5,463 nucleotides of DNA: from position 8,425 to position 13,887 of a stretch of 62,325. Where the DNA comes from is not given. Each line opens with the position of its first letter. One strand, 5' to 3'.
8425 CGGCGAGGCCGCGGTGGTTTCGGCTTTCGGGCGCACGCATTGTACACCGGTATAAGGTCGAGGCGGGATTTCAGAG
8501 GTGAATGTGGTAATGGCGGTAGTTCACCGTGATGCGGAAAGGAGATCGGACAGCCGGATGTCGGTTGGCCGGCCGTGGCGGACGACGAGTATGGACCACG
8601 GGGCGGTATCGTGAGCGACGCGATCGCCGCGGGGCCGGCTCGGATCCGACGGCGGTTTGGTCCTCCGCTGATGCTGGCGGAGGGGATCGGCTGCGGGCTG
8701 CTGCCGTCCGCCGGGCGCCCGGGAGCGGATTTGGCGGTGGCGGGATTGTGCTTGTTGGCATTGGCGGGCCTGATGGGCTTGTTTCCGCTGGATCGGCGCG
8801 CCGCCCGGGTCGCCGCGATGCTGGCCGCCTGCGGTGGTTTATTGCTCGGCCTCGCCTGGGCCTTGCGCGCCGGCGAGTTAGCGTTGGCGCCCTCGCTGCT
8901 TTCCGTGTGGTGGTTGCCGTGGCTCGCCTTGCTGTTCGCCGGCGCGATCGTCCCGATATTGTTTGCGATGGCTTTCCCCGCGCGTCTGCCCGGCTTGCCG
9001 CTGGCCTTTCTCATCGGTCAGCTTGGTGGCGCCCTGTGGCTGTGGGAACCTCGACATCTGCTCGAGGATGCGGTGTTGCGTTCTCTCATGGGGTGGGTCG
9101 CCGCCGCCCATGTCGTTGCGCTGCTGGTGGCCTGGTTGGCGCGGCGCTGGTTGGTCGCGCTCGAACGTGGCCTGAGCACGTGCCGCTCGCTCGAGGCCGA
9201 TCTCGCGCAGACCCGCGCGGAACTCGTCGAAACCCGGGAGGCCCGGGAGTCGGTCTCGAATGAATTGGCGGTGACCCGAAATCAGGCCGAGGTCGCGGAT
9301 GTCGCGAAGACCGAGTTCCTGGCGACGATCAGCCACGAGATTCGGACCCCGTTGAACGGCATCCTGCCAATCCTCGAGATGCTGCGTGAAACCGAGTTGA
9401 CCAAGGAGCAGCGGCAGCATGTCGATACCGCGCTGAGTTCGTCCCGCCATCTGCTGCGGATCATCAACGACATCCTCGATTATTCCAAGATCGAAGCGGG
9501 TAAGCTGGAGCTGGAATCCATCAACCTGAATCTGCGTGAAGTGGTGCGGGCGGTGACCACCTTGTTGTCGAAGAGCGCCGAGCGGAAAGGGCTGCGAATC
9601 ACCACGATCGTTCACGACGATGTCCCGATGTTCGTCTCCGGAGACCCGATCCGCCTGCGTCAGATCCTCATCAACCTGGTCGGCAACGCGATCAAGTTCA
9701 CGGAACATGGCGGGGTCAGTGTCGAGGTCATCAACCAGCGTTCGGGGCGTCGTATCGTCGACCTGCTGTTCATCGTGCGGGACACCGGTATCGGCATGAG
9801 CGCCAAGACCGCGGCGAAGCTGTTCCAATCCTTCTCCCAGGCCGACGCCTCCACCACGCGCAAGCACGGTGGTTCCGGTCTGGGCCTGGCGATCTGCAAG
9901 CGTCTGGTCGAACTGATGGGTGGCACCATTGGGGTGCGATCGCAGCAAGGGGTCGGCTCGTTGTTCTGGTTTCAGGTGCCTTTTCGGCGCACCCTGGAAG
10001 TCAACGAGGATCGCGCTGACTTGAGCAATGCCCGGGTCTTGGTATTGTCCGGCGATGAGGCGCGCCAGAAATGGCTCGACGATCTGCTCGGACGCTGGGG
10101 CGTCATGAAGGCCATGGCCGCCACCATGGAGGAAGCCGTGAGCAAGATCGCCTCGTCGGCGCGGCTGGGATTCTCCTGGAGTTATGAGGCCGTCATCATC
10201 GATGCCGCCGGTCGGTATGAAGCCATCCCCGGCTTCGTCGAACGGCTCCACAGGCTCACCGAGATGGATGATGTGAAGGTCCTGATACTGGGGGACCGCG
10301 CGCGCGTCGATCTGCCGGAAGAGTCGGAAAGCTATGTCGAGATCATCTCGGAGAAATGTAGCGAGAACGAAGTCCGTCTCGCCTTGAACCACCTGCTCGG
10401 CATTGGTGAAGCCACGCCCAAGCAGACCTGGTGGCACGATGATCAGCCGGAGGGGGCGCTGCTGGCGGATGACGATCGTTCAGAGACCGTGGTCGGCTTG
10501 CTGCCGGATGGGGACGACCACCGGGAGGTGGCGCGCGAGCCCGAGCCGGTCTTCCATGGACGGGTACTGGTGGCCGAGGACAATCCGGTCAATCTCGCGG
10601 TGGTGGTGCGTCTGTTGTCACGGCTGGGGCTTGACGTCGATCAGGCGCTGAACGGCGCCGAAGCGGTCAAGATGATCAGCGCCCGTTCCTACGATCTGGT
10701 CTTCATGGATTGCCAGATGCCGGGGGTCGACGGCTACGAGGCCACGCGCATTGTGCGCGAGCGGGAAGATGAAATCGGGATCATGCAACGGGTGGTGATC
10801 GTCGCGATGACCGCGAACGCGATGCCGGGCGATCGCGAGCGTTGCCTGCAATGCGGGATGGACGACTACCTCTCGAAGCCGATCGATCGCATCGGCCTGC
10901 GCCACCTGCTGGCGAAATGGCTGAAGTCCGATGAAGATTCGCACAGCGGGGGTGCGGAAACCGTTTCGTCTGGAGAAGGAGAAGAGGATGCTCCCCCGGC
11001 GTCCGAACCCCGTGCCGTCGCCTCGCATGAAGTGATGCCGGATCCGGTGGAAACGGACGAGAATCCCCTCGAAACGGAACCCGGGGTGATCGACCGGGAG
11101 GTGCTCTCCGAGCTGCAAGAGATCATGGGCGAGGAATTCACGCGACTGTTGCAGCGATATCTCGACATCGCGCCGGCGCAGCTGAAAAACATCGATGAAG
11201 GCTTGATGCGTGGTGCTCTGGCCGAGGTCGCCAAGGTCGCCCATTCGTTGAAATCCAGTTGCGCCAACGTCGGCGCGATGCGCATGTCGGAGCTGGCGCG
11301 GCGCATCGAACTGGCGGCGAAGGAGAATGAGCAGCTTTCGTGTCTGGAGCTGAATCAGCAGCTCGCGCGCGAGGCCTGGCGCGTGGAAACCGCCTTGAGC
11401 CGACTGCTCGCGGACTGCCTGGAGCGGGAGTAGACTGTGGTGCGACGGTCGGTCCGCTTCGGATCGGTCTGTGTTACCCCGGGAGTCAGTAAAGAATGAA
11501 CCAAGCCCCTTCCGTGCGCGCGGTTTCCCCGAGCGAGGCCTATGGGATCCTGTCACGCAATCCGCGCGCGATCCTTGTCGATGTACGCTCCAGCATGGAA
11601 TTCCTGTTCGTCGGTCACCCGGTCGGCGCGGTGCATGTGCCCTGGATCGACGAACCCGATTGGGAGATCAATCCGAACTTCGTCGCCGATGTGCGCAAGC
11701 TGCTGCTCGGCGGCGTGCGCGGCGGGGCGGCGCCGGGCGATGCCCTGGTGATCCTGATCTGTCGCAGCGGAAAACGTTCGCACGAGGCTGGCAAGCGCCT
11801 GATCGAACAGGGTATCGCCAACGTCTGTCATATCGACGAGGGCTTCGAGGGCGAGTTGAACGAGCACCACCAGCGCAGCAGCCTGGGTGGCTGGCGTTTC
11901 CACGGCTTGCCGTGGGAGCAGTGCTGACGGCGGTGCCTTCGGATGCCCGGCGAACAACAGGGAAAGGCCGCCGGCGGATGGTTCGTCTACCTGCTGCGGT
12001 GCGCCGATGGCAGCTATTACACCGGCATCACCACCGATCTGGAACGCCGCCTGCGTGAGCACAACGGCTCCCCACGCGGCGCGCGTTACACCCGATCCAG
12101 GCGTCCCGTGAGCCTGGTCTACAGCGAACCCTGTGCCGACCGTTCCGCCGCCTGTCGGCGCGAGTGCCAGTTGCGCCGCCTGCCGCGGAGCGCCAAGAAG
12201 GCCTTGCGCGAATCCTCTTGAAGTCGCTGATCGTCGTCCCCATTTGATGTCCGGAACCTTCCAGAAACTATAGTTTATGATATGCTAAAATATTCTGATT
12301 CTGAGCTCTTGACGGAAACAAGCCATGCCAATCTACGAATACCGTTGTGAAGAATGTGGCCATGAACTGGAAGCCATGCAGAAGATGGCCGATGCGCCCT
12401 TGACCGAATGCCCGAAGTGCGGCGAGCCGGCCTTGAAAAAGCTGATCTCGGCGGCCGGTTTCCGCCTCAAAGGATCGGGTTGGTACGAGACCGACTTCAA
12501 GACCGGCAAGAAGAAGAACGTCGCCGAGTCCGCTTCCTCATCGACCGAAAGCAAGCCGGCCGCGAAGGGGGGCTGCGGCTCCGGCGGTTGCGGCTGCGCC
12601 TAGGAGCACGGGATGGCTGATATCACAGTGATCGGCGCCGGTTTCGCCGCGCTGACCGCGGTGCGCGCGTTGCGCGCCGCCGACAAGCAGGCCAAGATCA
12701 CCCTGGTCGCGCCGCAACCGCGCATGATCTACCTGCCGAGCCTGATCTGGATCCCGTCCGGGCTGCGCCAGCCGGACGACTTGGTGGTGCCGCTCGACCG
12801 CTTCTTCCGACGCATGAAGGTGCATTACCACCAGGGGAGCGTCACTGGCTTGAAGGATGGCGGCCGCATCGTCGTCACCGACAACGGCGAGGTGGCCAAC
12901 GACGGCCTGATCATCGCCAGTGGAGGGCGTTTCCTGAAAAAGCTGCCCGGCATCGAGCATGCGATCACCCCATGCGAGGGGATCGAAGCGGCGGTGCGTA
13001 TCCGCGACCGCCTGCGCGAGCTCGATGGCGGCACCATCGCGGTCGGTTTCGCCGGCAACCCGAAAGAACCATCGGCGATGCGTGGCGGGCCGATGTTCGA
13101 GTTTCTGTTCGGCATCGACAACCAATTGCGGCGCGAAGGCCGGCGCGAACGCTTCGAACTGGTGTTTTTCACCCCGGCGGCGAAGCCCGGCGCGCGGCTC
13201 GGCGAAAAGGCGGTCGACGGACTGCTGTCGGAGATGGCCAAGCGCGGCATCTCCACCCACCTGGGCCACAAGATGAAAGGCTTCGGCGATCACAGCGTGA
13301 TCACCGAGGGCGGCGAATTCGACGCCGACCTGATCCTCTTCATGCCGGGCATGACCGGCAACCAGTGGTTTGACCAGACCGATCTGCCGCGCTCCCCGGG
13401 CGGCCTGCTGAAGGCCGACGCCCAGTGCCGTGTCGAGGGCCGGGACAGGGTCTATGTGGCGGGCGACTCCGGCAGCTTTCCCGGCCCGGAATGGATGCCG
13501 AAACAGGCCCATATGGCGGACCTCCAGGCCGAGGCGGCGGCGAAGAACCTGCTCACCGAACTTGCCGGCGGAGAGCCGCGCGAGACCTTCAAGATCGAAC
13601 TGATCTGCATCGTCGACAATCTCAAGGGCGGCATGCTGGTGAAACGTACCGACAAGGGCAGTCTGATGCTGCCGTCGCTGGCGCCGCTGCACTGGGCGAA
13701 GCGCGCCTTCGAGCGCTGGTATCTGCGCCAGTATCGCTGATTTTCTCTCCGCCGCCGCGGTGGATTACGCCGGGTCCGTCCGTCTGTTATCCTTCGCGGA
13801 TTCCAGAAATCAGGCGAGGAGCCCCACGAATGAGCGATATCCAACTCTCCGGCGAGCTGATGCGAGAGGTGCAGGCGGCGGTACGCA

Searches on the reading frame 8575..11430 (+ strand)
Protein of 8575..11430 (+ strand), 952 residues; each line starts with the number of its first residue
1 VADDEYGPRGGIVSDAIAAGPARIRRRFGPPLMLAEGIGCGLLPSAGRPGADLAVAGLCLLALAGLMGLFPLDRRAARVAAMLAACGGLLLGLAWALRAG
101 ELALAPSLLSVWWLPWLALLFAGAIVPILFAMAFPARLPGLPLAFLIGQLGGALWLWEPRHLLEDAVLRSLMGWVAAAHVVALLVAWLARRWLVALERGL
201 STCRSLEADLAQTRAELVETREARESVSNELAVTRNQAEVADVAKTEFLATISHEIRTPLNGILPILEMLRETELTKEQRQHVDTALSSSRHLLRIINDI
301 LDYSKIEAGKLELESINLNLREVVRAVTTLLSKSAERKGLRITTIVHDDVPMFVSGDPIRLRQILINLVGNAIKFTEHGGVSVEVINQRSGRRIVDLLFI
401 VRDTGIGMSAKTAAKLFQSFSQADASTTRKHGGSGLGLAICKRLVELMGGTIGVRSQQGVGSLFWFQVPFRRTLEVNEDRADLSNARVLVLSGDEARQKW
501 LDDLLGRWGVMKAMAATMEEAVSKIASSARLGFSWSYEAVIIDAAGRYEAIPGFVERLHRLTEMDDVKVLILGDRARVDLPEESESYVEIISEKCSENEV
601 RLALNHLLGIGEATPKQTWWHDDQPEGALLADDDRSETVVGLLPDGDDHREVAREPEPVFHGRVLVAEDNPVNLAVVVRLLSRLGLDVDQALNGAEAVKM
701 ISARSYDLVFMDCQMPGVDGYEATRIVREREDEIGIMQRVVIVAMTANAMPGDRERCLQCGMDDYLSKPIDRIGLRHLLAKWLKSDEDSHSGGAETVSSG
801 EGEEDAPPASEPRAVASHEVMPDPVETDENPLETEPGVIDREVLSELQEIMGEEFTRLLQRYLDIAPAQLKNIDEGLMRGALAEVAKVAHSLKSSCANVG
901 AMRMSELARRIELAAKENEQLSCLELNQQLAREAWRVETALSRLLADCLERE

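Call 89: search_protein_families(library=pfam, proteins=[window:8575-11430:+], max_evalue=0.00001)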
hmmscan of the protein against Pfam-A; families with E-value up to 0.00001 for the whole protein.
window:8575-11430:+ (952 aa): 4 families
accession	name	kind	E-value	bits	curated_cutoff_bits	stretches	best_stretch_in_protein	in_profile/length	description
PF02518.31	HATPase_c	-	1.7e-28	99.7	26.4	1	356-471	1-110/111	Histidine kinase-, DNA gyrase B-, and HSP90-like ATPase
PF00072.30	Response_reg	-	1.6e-25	89.9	30.2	1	664-777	1-108/111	Response regulator receiver domain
PF00512.31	HisKA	-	8e-23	80.7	26.9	1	244-309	1-66/66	His Kinase A (phospho-acceptor) domain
PF01627.28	Hpt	-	2.4e-11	44.2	24.6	1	857-943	1-80/84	Hpt domain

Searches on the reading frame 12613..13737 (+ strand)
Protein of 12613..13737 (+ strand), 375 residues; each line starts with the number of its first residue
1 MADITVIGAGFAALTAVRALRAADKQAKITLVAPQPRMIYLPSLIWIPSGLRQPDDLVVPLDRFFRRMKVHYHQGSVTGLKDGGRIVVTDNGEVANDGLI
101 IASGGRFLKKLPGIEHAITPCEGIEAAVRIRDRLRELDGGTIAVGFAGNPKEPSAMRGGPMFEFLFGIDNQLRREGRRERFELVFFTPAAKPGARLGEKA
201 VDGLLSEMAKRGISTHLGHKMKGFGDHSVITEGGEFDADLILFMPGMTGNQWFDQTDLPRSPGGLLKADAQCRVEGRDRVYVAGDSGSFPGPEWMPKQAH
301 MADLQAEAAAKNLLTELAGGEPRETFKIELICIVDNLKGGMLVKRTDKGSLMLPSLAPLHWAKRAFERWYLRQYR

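Call 89: search_protein_families(library=pfam, proteins=[window:12613-13737:+], max_evalue=0.00001)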
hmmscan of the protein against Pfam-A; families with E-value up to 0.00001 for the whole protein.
window:12613-13737:+ (375 aa): 2 families
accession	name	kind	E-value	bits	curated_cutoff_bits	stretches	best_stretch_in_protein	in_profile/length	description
PF07992.20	Pyr_redox_2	-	5.7e-18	65.8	26.1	1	3-299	2-284/291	Pyridine nucleotide-disulphide oxidoreductase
PF01266.30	DAO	-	4e-07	30.3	27.9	0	45-128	138-231/353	FAD dependent oxidoreductase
